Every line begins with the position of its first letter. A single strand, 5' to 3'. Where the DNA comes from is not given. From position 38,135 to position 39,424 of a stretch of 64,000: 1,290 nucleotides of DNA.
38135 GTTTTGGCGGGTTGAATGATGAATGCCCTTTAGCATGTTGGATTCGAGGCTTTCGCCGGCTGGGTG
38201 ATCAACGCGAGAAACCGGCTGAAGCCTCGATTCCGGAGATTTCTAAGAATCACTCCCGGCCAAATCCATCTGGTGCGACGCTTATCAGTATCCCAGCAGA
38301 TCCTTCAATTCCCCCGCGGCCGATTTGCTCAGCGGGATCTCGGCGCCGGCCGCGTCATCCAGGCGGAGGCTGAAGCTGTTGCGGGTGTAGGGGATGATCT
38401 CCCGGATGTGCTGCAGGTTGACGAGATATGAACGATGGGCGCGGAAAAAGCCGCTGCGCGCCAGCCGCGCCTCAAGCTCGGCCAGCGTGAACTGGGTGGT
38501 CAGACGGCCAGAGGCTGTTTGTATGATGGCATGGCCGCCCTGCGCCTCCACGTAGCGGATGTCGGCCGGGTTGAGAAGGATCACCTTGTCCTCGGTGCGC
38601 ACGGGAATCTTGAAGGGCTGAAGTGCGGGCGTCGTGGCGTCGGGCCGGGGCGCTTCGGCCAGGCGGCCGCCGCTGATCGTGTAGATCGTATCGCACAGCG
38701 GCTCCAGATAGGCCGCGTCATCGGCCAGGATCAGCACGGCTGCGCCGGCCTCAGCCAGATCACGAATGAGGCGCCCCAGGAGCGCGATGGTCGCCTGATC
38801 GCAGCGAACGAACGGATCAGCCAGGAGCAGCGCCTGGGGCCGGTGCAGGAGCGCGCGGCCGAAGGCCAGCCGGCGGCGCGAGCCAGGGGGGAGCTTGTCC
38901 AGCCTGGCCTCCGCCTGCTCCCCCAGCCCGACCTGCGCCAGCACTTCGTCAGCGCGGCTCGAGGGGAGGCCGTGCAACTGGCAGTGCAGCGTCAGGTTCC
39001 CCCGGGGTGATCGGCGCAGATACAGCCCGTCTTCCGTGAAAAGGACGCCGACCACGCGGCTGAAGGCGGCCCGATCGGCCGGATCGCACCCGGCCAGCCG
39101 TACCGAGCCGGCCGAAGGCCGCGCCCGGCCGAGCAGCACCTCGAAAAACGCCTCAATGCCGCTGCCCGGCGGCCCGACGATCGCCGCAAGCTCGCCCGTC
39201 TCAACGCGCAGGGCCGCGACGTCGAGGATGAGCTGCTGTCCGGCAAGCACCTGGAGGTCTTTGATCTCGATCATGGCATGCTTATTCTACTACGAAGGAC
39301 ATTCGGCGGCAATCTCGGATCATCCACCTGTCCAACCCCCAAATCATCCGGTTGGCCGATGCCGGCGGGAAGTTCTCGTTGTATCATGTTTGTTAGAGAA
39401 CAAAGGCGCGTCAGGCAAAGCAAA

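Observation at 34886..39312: Catalytically dead ABC-ATPase domain fused to a LytTR DNA-binding domain at the head of an ABC-2 exporter operon: a possible transporter-tethered transcription factor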

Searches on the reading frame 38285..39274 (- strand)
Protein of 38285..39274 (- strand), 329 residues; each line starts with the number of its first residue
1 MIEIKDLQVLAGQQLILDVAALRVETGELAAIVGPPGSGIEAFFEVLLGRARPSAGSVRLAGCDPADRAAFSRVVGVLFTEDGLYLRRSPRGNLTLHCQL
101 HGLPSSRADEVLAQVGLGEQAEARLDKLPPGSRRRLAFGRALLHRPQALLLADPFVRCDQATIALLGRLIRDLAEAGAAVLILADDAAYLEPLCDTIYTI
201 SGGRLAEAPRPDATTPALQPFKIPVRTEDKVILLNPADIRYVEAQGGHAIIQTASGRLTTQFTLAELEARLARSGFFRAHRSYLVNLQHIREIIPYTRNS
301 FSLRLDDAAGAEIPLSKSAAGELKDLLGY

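Call 3: search_protein_families(library=pfam, proteins=[window:38285-39274:-], max_evalue=0.01)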
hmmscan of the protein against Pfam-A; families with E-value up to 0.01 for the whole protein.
window:38285-39274:- (329 aa): 2 families
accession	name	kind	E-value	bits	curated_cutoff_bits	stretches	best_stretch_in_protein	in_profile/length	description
PF04397.21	LytTR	-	2.1e-26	92.4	22.6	1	229-327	1-97/98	LytTr DNA-binding domain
PF00005.33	ABC_tran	-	5.1e-15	56.7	25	1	20-155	4-136/137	ABC transporter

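Call 4: search_protein_families(library=ncbifam, proteins=[window:38285-39274:-], max_evalue=0.01)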
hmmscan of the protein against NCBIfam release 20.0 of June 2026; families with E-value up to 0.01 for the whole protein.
window:38285-39274:- (329 aa): 153 families (the best 25 are shown)
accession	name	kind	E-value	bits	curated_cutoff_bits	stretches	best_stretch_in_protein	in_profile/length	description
TIGR03864.1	PQQ_ABC_ATP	hypoth_equivalog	3.8e-28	98.5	302.25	1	2-181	2-187/236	ABC transporter, ATP-binding subunit, PQQ-dependent alcohol dehydrogenase system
TIGR01188.1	drrA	subfamily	6.2e-26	91.4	312.45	1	17-212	9-209/302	daunorubicin resistance ABC transporter, ATP-binding protein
TIGR03740.1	galliderm_ABC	subfamily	1.8e-23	83.4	309.75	1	3-206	2-203/223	lantibiotic protection ABC transporter ATP-binding subunit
NF010060.0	PRK13537.1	equivalog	4.3e-22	78.4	521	1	2-207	16-226/314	nodulation factor ABC transporter ATP-binding protein NodI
TIGR01189.1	ccmA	equivalog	1.8e-20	73.4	131.6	1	3-184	2-184/198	heme ABC exporter ATP-binding protein CcmA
NF010061.0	PRK13538.1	equivalog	5.5e-20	71.7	195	1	1-182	5-188/211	cytochrome c biogenesis heme-transporting ATPase CcmA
TIGR03522.1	GldA_ABC_ATP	equivalog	2.3e-19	70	402.6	1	2-205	3-210/301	gliding motility-associated ABC transporter ATP-binding subunit GldA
TIGR00968.1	3a0106s01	subfamily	2.5e-18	66.4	342.75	1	2-209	1-213/237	sulfate ABC transporter ATP-binding protein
TIGR02673.1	FtsE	equivalog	2.7e-18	66.4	264.85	1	11-192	12-202/214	cell division ATP-binding protein FtsE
NF053840.1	MnTportMntADein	equivalog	3.1e-18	66.2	400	2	1-64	1-64/240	manganese ABC transporter ATP-binding protein MntA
NF008421.0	PRK11248.1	equivalog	4.3e-18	65.7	357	1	1-186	1-188/255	taurine ABC transporter ATP-binding subunit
TIGR04406.1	LPS_export_lptB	equivalog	5.7e-18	65.1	240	1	4-208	4-216/239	LPS export ABC transporter ATP-binding protein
TIGR03873.1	F420-0_ABC_ATP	hypoth_equivalog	6.6e-18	64.9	372.4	1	3-212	3-222/256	putative F420-0 ABC transporter ATP-binding protein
NF008420.0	PRK11247.1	equivalog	5.3e-17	61.8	395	1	4-205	15-212/257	aliphatic sulfonates ABC transporter ATP-binding protein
NF010059.0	PRK13536.1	equivalog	1.5e-16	60.1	549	1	2-212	44-259/342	nodulation factor ABC transporter ATP-binding protein NodI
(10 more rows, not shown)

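Call 6: find_homologous_proteins(query=window:38285-39274:-, max_evalue=0.00001)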
Query window:38285-39274:- (329 aa): 1714 proteins with E <= 0.00001 among 8000 candidates; the best 120 are listed.
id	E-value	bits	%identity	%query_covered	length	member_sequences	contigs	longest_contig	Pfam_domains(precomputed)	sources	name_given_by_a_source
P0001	1.8e-207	706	100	100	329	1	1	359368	PF00005.34,PF04397.22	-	-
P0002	3.2e-173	594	83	100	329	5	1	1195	PF00005.34,PF04397.22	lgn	-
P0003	1.1e-171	589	81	100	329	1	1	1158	PF00005.34,PF04397.22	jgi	jgi:ABC-2 type transport system ATP-binding protein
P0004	1.4e-171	588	84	100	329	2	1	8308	PF00005.34,PF04397.22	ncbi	-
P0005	4.1e-169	580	81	100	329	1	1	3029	PF00005.34,PF04397.22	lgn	-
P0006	1.1e-166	572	80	100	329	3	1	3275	PF00005.34,PF04397.22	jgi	jgi:ABC-2 type transport system ATP-binding protein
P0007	1.2e-162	559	79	100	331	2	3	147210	PF00005.34,PF04397.22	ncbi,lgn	-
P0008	3.6e-137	475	67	100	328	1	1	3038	PF00005.34,PF04397.22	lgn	-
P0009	9.8e-137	474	85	78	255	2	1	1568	PF00005.34,PF04397.22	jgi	jgi:ABC-2 type transport system ATP-binding protein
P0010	9.9e-136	471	68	100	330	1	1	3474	PF00005.34,PF04397.22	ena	-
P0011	1.0e-135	471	68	100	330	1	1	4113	PF00005.34,PF04397.22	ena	-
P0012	1.1e-135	470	68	100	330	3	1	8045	PF00005.34,PF04397.22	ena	-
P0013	1.4e-135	470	68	100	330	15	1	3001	PF00005.34,PF04397.22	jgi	jgi:ABC-2 type transport system ATP-binding protein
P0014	2.4e-135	469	65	100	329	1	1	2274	PF00005.34,PF04397.22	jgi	-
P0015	6.6e-135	468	68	100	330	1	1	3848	PF00005.34,PF04397.22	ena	-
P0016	1.8e-134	466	66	100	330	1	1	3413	PF00005.34,PF04397.22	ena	-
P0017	2.2e-134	466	65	100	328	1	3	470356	PF00005.34,PF04397.22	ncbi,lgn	-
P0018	4.1e-134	465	66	100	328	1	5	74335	PF00005.34,PF04397.22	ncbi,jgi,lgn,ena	-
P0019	5.9e-134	465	67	100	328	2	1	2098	PF00005.34,PF04397.22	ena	-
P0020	8.3e-134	464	67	100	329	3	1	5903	PF00005.34,PF04397.22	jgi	jgi:ABC-2 type transport system ATP-binding protein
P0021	2.4e-133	463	66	100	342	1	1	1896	PF00005.34,PF04397.22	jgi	-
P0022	4.4e-133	462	67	100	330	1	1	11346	PF00005.34,PF04397.22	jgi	jgi:ABC-2 type transport system ATP-binding protein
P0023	8.5e-133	461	66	100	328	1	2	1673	PF00005.34,PF04397.22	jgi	jgi:ABC-2 type transport system ATP-binding protein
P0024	1.2e-132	461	66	100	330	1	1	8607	PF00005.34,PF04397.22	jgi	jgi:ABC-2 type transport system ATP-binding protein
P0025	1.5e-132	460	67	100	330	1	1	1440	PF00005.34,PF04397.22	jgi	-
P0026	1.7e-132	460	67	100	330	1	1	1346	PF00005.34,PF04397.22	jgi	jgi:ABC-2 type transport system ATP-binding protein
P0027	4.0e-132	459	65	100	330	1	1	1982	PF00005.34,PF04397.22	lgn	-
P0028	1.9e-131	457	63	100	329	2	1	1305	PF00005.34,PF04397.22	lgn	-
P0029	3.0e-131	456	65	100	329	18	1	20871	PF00005.34,PF04397.22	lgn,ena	-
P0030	4.1e-131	455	65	100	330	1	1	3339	PF00005.34,PF04397.22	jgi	-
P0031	5.6e-131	455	64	100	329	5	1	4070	PF00005.34,PF04397.22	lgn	-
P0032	6.5e-131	455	65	100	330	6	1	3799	PF00005.34,PF04397.22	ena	-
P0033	9.2e-131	454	63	100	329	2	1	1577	PF00005.34,PF04397.22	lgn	-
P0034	4.5e-130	452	64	100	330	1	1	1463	PF00005.34,PF04397.22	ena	-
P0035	3.3e-129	449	64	100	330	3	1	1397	PF00005.34,PF04397.22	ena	-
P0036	4.1e-129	449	66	100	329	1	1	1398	PF00005.34,PF04397.22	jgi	jgi:ABC-2 type transport system ATP-binding protein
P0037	6.0e-129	448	64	100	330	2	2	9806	PF00005.34,PF04397.22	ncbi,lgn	-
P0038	1.0e-128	448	64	100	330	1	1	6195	PF00005.34,PF04397.22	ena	-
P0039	2.1e-128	447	64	100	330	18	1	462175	PF00005.34,PF04397.22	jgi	jgi:ABC-2 type transport system ATP-binding protein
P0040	3.8e-128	446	64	100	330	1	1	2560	PF00005.34,PF04397.22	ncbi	-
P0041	4.4e-128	445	62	100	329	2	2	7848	PF00005.34,PF04397.22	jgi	jgi:ABC-2 type transport system ATP-binding protein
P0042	9.6e-128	444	62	100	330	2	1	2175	PF00005.34,PF04397.22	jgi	-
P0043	1.3e-127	444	64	100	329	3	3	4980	PF00005.34,PF04397.22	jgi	jgi:ABC-2 type transport system ATP-binding protein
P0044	1.4e-127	444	64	100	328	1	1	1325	PF00005.34,PF04397.22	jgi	jgi:ABC-2 type transport system ATP-binding protein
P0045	1.5e-127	444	62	100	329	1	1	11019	PF00005.34,PF04397.22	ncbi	-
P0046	1.5e-127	444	64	100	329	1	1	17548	PF00005.34,PF04397.22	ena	-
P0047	1.6e-127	444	64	100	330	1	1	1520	PF00005.34,PF04397.22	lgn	-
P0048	1.7e-127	444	62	100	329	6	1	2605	PF00005.34,PF04397.22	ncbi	-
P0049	2.1e-127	443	62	100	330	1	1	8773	PF00005.34,PF04397.22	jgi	jgi:ABC-2 type transport system ATP-binding protein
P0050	2.3e-127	443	65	100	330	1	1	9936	PF00005.34,PF04397.22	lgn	-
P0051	2.7e-127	443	64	100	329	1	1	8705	PF00005.34,PF04397.22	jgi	jgi:ABC-2 type transport system ATP-binding protein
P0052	3.4e-127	443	64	100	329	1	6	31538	PF00005.34,PF04397.22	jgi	jgi:ABC-2 type transport system ATP-binding protein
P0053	4.5e-127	442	64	100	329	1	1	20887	PF00005.34,PF04397.22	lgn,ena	-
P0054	5.4e-127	442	64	100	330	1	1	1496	PF00005.34,PF04397.22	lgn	-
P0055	5.5e-127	442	64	100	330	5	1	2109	PF00005.34,PF04397.22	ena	-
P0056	5.7e-127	442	63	100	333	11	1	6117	PF00005.34,PF04397.22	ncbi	-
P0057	5.9e-127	442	65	100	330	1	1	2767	PF00005.34,PF04397.22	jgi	jgi:ABC-2 type transport system ATP-binding protein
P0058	6.4e-127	442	62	100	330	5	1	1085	PF00005.34,PF04397.22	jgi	-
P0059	6.4e-127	442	62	100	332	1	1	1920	PF00005.34,PF04397.22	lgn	-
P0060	7.5e-127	441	61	100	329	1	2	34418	PF00005.34,PF04397.22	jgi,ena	-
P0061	8.1e-127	441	61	100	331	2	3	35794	PF00005.34,PF04397.22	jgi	jgi:ABC-2 type transport system ATP-binding protein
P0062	8.4e-127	441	63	100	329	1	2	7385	PF00005.34,PF04397.22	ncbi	-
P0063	8.8e-127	441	62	100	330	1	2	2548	PF00005.34,PF04397.22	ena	-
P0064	1.1e-126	441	63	100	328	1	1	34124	PF00005.34,PF04397.22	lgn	-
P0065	1.2e-126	441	63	100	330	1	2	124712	PF00005.34,PF04397.22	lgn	-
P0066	1.2e-126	441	64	100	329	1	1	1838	PF00005.34,PF04397.22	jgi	jgi:ABC-2 type transport system ATP-binding protein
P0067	1.3e-126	441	63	100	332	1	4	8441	PF00005.34,PF04397.22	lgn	-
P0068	1.5e-126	440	63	100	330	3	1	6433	PF00005.34,PF04397.22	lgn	-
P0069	1.8e-126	440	63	100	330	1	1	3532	PF00005.34,PF04397.22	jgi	-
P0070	1.9e-126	440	65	100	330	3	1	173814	PF00005.34,PF04397.22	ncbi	ncbi:MAG: LytTR family transcriptional regulator DNA-binding domain-containing protein [Chloroflexot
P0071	2.9e-126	439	63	100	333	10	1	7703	PF00005.34,PF13401.13,PF04397.22,PF13191.13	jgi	jgi:ABC-2 type transport system ATP-binding protein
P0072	2.9e-126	439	63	100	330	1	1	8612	PF00005.34,PF04397.22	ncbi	-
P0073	3.1e-126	439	62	100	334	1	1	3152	PF00005.34,PF04397.22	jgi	jgi:ABC-2 type transport system ATP-binding protein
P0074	3.5e-126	439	62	100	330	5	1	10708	PF00005.34,PF04397.22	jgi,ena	-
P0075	3.9e-126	439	63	100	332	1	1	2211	PF00005.34,PF04397.22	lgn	-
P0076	4.9e-126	439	63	100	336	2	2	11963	PF00005.34,PF04397.22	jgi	jgi:ABC-2 type transport system ATP-binding protein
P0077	6.0e-126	438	63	100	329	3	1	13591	PF00005.34,PF04397.22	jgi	jgi:ABC-2 type transport system ATP-binding protein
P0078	6.8e-126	438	64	100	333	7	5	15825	PF00005.34,PF04397.22,PF13191.13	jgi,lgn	jgi:ABC-2 type transport system ATP-binding protein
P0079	7.6e-126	438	61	100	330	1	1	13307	PF00005.34,PF04397.22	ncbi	-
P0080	1.0e-125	438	62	100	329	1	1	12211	PF00005.34,PF04397.22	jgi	jgi:ABC-2 type transport system ATP-binding protein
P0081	1.1e-125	438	63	100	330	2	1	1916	PF00005.34,PF04397.22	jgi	jgi:ABC-2 type transport system ATP-binding protein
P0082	1.3e-125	437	63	100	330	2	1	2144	PF00005.34,PF04397.22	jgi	jgi:ABC-2 type transport system ATP-binding protein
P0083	1.3e-125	437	62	100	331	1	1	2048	PF00005.34,PF04397.22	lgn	-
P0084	1.4e-125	437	62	100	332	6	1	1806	PF00005.34,PF04397.22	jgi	jgi:ABC-type multidrug transport system ATPase subunit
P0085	1.4e-125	437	62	100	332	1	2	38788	PF00005.34,PF04397.22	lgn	-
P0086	2.4e-125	436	62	100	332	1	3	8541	PF00005.34,PF04397.22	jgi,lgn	-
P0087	2.4e-125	436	61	100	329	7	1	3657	PF00005.34,PF04397.22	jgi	jgi:ABC-2 type transport system ATP-binding protein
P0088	3.2e-125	436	60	100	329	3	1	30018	PF00005.34,PF04397.22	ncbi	ncbi:MAG: LytTR family transcriptional regulator DNA-binding domain-containing protein [Anaerolineal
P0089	4.1e-125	436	64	100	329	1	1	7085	PF00005.34,PF04397.22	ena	-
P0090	4.9e-125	435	63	100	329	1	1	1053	PF00005.34,PF04397.22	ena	-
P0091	5.2e-125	435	62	100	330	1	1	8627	PF00005.34,PF04397.22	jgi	jgi:ABC-2 type transport system ATP-binding protein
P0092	5.2e-125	435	60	100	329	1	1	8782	PF00005.34,PF04397.22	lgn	-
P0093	5.3e-125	435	59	100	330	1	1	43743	PF00005.34,PF04397.22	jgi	jgi:ABC-2 type transport system ATP-binding protein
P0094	5.5e-125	435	62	100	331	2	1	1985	PF00005.34,PF04397.22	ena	-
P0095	6.3e-125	435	62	100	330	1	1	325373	PF00005.34,PF04397.22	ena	-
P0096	7.6e-125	435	62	100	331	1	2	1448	PF00005.34,PF04397.22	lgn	-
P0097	7.7e-125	435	63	100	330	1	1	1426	PF00005.34,PF04397.22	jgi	jgi:ABC-2 type transport system ATP-binding protein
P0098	8.6e-125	435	64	100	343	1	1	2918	PF00005.34,PF04397.22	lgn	-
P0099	9.1e-125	435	62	100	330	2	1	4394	PF00005.34,PF04397.22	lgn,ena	-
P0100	1.4e-124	434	63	100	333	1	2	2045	PF00005.34,PF13401.13,PF04397.22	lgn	-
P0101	1.6e-124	434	62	100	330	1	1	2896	PF00005.34,PF04397.22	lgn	-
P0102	1.6e-124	434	61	100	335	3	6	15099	PF00005.34,PF04397.22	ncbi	-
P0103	1.7e-124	434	62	100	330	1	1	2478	PF00005.34,PF04397.22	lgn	-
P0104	1.9e-124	433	63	100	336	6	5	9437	PF00005.34,PF04397.22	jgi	jgi:ABC-2 type transport system ATP-binding protein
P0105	2.0e-124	433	62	100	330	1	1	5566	PF00005.34,PF04397.22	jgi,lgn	jgi:ABC-2 type transport system ATP-binding protein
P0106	2.0e-124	433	62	100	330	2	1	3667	PF00005.34,PF04397.22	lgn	-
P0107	2.6e-124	433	62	100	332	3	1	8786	PF00005.34,PF04397.22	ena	-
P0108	2.9e-124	433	63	100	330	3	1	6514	PF00005.34,PF04397.22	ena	-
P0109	3.0e-124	433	62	100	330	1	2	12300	PF00005.34,PF04397.22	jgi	jgi:ABC-2 type transport system ATP-binding protein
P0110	3.0e-124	433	61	100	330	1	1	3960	PF00005.34,PF04397.22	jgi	jgi:ABC-2 type transport system ATP-binding protein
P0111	3.2e-124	433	62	100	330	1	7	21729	PF00005.34,PF04397.22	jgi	jgi:ABC-2 type transport system ATP-binding protein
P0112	3.2e-124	433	62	100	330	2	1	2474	PF00005.34,PF04397.22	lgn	-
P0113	3.2e-124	433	62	100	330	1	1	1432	PF00005.34,PF04397.22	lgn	-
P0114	3.4e-124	433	63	100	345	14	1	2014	PF00005.34,PF04397.22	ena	-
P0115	4.5e-124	432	62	100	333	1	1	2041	PF00005.34,PF04397.22,PF13191.13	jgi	jgi:ABC-2 type transport system ATP-binding protein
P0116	5.3e-124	432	62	100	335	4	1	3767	PF00005.34,PF04397.22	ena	-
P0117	7.3e-124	432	62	100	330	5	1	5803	PF00005.34,PF04397.22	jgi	jgi:ABC-2 type transport system ATP-binding protein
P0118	7.7e-124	432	62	100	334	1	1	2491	PF00005.34,PF04397.22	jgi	jgi:ABC-2 type transport system ATP-binding protein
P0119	8.3e-124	431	63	100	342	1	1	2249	PF00005.34,PF04397.22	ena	-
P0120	8.6e-124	431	63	100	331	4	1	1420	PF00005.34,PF04397.22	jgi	jgi:ABC-2 type transport system ATP-binding protein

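Call 10: find_encoding_contigs(protein=P0017, flank=8000, max_places=2)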
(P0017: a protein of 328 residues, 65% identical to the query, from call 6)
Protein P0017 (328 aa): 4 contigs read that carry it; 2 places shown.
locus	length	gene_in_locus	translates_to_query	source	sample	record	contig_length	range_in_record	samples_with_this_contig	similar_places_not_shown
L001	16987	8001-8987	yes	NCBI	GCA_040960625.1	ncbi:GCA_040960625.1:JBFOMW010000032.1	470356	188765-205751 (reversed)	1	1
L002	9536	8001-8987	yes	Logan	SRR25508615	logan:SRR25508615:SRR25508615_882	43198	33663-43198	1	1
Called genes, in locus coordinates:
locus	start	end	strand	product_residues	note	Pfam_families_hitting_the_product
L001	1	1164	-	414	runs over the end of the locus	PF03033:Glyco_transf_28, PF00201:UDPGT, PF06722:EryCIII-like_C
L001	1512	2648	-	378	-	PF01208:URO-D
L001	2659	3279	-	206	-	PF02607:B12-binding_2, PF02310:B12-binding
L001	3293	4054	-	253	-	PF13489:Methyltransf_23 (weak), PF08241:Methyltransf_11 (weak), PF08242:Methyltransf_12, PF13649:Methyltransf_25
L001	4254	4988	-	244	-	PF02492:cobW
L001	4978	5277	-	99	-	PF01155:HypA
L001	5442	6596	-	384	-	PF13187:Fer4_9 (weak), PF13237:Fer4_10 (weak), PF12838:Fer4_7 (weak), PF00037:Fer4 (weak), PF12837:Fer4_6 (weak)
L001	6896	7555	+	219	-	-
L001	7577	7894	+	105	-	-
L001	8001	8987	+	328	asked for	PF00005:ABC_tran, PF04397:LytTR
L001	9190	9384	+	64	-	-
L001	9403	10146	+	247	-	PF00005:ABC_tran, PF13304:AAA_21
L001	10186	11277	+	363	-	PF12679:ABC2_membrane_2, PF12698:ABC2_membrane_3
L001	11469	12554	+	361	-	PF12679:ABC2_membrane_2, PF12698:ABC2_membrane_3, PF01061:ABC2_membrane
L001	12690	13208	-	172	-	PF00583:Acetyltransf_1, PF13673:Acetyltransf_10, PF13508:Acetyltransf_7, PF08445:FR47 (faint)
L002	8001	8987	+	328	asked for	PF00005:ABC_tran, PF04397:LytTR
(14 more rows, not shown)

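Call 11: find_encoding_contigs(protein=P0039, flank=8000, max_places=2)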
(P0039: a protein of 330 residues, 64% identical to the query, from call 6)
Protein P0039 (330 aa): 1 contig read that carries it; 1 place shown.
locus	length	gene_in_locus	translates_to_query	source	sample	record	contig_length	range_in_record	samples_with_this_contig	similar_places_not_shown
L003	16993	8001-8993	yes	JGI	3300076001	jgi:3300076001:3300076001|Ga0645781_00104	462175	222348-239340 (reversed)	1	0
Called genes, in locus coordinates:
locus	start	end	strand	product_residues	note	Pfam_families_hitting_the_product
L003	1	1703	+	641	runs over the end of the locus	PF01268:FTHFS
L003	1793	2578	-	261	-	PF00005:ABC_tran, PF02463:SMC_N (weak), PF13304:AAA_21 (faint)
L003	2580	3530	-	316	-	PF01032:FecCD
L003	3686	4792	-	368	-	PF01497:Peripla_BP_2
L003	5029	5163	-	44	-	-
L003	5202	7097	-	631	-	PF01541:GIY-YIG, PF27096:UvrC_M, PF02151:UVR, PF22920:UvrC_RNaseH, PF08459:UvrC_RNaseH_dom, PF00633:HHH (faint), PF12826:HHH_2, PF14520:HHH_5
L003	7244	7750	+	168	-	PF02464:CinA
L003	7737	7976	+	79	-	-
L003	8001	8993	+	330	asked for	PF00005:ABC_tran, PF04397:LytTR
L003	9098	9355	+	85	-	PF26273:Gly_zipper (weak)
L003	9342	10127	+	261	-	PF00005:ABC_tran, PF13304:AAA_21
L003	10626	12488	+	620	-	PF12698:ABC2_membrane_3, PF12730:ABC2_membrane_4 (faint), PF12679:ABC2_membrane_2, PF12698:ABC2_membrane_3, PF01061:ABC2_membrane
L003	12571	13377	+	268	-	-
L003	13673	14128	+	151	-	-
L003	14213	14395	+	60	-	-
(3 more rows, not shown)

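Call 20: find_related_loci(query=A2, collection=genome_contigs, flank=6000)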
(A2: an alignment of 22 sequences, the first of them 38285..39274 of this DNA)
Query A2 (329 aa) in genome_contigs; peptide patterns used: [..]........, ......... (x = any residue, [..] = any of these).
164 stretches matched a pattern; 127 encode a relative of the query (tblastn E <= 1e-3); the best 80 are kept; 80 distinct loci.
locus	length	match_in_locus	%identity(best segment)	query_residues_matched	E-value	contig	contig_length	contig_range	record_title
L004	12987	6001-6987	84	1-329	7e-180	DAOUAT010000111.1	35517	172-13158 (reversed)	MAG TPA_asm: Anaerolineae bacterium isolate H66_683 k113_163460, whole genome shotgun sequence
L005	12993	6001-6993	79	1-329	6e-171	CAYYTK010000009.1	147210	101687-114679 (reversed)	MAG TPA_asm: uncultured Anaerolineales bacterium isolate binchicken_co66_292 genome assembly, contig: NODE_171_length_14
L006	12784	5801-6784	66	1-329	6e-143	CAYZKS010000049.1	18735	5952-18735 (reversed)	MAG TPA_asm: uncultured Anaerolineales bacterium isolate SRP098346_co1_3 genome assembly, contig: NODE_2917_length_18735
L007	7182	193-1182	64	1-329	2e-136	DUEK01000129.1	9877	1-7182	MAG TPA_asm: Thermoflexia bacterium isolate G79 Contig129, whole genome shotgun sequence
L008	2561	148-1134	63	1-329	4e-142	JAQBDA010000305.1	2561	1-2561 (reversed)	MAG: Chloroflexota bacterium isolate MAG_401_bin-08 401_bin-08_ctg-305, whole genome shotgun sequence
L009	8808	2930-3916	62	1-329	2e-131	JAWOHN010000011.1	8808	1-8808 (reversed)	MAG: Anaerolineales bacterium isolate CWP4-3.bin.157 k191_3661362, whole genome shotgun sequence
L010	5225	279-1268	62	1-329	8e-129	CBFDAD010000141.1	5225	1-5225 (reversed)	MAG TPA_asm: uncultured bacterium isolate SRR26215687_binner12_Refined_53 genome assembly, contig: ERZ25073490.14857, wh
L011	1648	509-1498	62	1-329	2e-137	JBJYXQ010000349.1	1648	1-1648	MAG: Anaerolineae bacterium isolate S5_7_050615r2r1_22 S5_7_050615r2r1_22_000000000349, whole genome shotgun sequence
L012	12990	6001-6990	65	1-329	7e-127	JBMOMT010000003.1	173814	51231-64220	MAG: Chloroflexota bacterium isolate Betzabe_MAG057 MAG057_3, whole genome shotgun sequence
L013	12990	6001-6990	58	1-329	1e-125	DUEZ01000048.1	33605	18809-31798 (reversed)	MAG TPA_asm: Anaerolineae bacterium isolate W379 Contig48, whole genome shotgun sequence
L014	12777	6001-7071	57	1-329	4e-125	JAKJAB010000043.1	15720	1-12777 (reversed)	MAG: Chloroflexota bacterium isolate UR.bin85 NODE_43_length_15720_cov_2.342262, whole genome shotgun sequence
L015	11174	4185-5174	59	1-329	1e-124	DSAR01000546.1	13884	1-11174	MAG TPA_asm: Chloroflexota bacterium isolate SpSt-1153 Ga0129302_1002269, whole genome shotgun sequence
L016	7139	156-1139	60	1-329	1e-123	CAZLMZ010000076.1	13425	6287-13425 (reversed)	MAG TPA_asm: uncultured Anaerolineae bacterium isolate binchicken_co81_400 genome assembly, contig: NODE_7063_length_134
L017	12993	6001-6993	58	1-329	2e-123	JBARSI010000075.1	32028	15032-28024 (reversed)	MAG: Anaerolineales bacterium isolate MFD12959_ilm_asm_bin40 k127_278213, whole genome shotgun sequence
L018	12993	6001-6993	57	1-329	1e-122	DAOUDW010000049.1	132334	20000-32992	MAG TPA_asm: Anaerolineales bacterium isolate N14_70 337713, whole genome shotgun sequence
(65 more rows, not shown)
